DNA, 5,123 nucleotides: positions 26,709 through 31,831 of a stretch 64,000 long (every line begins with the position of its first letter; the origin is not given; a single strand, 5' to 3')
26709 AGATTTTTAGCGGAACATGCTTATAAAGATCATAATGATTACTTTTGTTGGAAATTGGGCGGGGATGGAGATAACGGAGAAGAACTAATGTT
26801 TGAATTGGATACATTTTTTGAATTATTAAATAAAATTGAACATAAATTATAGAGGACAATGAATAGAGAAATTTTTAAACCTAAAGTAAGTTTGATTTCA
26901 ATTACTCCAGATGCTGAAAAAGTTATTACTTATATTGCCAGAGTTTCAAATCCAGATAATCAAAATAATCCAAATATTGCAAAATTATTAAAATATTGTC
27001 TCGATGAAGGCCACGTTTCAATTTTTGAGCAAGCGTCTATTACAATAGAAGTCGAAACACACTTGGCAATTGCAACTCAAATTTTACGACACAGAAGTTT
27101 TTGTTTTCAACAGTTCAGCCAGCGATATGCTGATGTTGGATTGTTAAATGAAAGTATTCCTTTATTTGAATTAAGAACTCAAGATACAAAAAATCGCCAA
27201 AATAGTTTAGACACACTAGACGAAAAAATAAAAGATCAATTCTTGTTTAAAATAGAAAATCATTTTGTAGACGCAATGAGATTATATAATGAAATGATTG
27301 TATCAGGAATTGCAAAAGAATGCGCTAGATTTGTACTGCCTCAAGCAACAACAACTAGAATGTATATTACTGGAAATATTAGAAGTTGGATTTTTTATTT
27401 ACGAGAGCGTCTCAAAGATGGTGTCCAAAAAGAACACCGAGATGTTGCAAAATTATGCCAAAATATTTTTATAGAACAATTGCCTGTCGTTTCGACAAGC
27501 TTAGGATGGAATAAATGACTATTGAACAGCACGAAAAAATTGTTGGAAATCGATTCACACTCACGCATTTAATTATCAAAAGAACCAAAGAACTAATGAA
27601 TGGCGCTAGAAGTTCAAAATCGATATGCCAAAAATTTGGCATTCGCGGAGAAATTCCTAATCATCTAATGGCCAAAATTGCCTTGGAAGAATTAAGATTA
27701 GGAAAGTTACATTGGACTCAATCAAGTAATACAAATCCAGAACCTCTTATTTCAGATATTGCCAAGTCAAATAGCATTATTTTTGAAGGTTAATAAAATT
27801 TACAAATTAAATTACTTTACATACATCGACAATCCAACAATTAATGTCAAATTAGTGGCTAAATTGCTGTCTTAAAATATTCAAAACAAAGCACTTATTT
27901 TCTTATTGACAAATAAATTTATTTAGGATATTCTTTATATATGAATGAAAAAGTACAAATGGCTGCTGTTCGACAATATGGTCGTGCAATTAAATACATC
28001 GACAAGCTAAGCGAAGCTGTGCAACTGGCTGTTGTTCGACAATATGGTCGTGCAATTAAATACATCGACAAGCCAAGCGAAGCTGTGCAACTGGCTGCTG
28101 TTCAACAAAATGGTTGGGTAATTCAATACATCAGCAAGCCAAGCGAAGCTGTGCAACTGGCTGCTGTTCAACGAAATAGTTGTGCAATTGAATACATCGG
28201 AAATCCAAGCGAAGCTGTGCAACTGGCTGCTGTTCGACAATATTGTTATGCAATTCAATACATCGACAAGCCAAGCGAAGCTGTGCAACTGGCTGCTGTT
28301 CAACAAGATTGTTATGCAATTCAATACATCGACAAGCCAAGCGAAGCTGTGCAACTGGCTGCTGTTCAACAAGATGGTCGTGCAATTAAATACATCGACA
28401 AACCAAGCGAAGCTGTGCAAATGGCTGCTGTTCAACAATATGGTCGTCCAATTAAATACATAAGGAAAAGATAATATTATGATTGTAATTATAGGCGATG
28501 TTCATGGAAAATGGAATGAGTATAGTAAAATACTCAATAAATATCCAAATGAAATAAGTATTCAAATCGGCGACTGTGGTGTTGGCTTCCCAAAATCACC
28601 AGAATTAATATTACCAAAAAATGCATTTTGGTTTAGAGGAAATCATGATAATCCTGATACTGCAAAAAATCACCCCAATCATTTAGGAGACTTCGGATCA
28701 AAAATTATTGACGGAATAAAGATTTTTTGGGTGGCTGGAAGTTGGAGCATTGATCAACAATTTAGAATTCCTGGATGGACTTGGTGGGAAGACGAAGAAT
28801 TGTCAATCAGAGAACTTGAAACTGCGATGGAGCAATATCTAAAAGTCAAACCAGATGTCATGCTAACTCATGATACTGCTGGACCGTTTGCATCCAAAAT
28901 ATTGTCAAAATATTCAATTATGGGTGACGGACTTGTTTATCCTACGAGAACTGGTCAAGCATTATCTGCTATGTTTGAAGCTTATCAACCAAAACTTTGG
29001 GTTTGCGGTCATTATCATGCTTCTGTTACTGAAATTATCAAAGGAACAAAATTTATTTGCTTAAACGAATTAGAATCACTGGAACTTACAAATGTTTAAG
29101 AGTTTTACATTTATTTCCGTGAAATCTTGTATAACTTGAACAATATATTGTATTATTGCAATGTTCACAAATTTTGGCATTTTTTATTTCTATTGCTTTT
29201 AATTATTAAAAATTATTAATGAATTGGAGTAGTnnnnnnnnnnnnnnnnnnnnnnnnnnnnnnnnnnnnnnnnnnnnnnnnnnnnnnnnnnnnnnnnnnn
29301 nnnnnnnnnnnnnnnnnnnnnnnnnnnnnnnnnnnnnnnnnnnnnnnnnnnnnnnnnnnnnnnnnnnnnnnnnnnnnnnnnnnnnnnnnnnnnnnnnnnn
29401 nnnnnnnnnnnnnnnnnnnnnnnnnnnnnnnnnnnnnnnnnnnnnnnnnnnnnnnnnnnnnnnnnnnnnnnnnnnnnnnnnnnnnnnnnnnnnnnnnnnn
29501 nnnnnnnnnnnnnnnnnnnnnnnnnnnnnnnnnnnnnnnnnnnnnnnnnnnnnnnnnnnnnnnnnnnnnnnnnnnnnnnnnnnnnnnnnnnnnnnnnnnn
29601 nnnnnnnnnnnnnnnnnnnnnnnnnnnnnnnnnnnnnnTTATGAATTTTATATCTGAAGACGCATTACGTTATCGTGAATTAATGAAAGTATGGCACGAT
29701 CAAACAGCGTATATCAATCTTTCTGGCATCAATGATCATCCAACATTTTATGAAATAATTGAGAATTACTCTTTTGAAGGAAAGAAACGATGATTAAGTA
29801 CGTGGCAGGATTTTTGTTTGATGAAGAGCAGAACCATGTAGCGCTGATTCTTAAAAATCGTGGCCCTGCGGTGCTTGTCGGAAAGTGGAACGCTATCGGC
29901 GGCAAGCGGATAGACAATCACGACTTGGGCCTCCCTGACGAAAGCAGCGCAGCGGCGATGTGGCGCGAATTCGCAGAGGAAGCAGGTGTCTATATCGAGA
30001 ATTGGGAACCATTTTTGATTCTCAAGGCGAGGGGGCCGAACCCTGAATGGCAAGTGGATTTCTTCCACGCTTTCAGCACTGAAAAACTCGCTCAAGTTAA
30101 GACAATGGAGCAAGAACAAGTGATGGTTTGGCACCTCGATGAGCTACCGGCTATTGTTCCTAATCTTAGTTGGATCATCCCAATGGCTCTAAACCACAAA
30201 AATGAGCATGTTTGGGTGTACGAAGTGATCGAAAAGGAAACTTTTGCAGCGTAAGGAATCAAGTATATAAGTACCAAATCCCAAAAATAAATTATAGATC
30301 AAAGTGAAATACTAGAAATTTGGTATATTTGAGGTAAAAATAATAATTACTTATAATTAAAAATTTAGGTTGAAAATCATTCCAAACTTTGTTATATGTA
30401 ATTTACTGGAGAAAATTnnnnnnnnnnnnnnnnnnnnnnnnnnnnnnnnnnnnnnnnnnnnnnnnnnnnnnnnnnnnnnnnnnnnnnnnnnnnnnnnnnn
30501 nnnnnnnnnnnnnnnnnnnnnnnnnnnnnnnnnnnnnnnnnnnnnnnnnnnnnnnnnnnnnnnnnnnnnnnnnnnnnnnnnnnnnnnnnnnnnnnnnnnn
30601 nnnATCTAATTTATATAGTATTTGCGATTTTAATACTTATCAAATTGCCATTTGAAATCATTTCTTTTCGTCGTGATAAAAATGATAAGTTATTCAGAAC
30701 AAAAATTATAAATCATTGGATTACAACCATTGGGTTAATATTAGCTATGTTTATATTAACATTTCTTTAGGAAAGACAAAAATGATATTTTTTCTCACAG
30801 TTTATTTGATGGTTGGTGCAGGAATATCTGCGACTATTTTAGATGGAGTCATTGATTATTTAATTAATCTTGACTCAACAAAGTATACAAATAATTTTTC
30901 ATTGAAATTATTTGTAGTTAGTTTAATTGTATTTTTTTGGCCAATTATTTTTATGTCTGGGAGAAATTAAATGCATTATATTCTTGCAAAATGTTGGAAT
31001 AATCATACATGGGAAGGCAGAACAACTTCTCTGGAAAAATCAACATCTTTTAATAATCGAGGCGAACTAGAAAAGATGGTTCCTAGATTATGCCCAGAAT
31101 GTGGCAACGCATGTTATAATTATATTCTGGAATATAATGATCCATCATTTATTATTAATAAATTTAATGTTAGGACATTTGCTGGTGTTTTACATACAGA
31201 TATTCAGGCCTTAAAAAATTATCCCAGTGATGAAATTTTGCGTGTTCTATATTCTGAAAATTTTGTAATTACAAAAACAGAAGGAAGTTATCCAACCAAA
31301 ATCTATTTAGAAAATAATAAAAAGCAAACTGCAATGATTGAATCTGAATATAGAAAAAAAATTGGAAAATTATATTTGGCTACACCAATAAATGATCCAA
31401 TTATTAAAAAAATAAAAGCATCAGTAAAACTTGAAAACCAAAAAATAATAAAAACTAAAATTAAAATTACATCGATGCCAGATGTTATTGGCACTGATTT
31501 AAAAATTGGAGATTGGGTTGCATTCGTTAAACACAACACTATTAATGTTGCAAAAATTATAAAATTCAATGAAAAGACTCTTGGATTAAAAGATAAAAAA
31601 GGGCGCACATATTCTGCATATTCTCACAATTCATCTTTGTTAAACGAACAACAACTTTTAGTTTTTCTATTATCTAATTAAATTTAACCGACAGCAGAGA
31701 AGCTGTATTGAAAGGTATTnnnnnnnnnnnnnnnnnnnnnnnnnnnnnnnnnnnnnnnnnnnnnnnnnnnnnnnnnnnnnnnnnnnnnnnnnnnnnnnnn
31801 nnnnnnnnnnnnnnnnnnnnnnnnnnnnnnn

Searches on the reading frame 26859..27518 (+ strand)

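Call 8: search_protein_families(library=pfam, proteins=[window:26859-27518:+], max_evalue=0.001)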
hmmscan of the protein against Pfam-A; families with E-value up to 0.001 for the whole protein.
window:26859-27518:+ (219 aa): 1 family
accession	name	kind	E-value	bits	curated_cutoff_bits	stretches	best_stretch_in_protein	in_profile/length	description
PF02511.20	Thy1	-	5.4e-43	147.4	24.8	1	12-210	2-191/191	Thymidylate synthase complementing protein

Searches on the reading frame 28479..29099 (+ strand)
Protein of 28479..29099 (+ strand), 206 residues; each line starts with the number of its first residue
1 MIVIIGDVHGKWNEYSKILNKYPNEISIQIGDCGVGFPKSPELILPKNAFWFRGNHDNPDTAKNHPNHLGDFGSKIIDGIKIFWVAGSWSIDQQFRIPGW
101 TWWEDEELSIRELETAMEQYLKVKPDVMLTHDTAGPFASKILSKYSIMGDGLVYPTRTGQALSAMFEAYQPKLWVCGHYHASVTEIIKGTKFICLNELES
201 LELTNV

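Call 8: search_protein_families(library=pfam, proteins=[window:28479-29099:+], max_evalue=0.001)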
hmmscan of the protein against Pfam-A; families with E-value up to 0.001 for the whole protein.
window:28479-29099:+ (206 aa): 2 families
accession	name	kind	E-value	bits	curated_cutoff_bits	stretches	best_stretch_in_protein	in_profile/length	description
PF00149.33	Metallophos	-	6.3e-10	40.2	21.5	1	2-181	3-190/191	Calcineurin-like phosphoesterase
PF12850.12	Metallophos_2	-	0.00016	22.2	27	0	2-193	3-130/154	Calcineurin-like phosphoesterase superfamily domain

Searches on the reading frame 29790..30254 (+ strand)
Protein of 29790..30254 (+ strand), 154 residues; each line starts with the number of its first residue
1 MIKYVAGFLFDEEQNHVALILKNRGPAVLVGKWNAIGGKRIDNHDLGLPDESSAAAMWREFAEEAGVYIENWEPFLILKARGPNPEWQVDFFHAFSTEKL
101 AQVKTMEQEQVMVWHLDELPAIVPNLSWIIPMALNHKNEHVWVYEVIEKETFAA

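Call 8: search_protein_families(library=pfam, proteins=[window:29790-30254:+], max_evalue=0.001)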
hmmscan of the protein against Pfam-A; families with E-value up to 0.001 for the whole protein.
window:29790-30254:+ (154 aa): 1 family
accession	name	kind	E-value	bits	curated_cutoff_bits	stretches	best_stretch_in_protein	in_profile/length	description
PF00293.34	NUDIX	-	3.4e-05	24.3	21.1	1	5-119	6-118/134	NUDIX domain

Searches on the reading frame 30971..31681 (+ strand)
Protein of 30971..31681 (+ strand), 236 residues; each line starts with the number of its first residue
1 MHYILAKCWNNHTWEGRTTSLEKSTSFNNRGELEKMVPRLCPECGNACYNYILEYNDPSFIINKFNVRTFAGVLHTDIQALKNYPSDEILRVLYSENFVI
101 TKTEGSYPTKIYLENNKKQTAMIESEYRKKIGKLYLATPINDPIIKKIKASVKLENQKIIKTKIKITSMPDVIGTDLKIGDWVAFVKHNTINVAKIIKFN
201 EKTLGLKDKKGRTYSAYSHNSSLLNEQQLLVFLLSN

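Call 8: search_protein_families(library=pfam, proteins=[window:30971-31681:+], max_evalue=0.001)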
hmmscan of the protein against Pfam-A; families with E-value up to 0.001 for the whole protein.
window:30971-31681:+ (236 aa): 0 families

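Call 91: search_protein_families(library=phrogs, proteins=[window:30971-31681:+], max_evalue=0.00001)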
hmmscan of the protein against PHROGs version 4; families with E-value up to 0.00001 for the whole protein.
window:30971-31681:+ (236 aa): 1 family
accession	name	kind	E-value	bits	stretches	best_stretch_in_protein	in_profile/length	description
phrog_2251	-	unknown function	1e-08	36.4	1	169-222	2-57/74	-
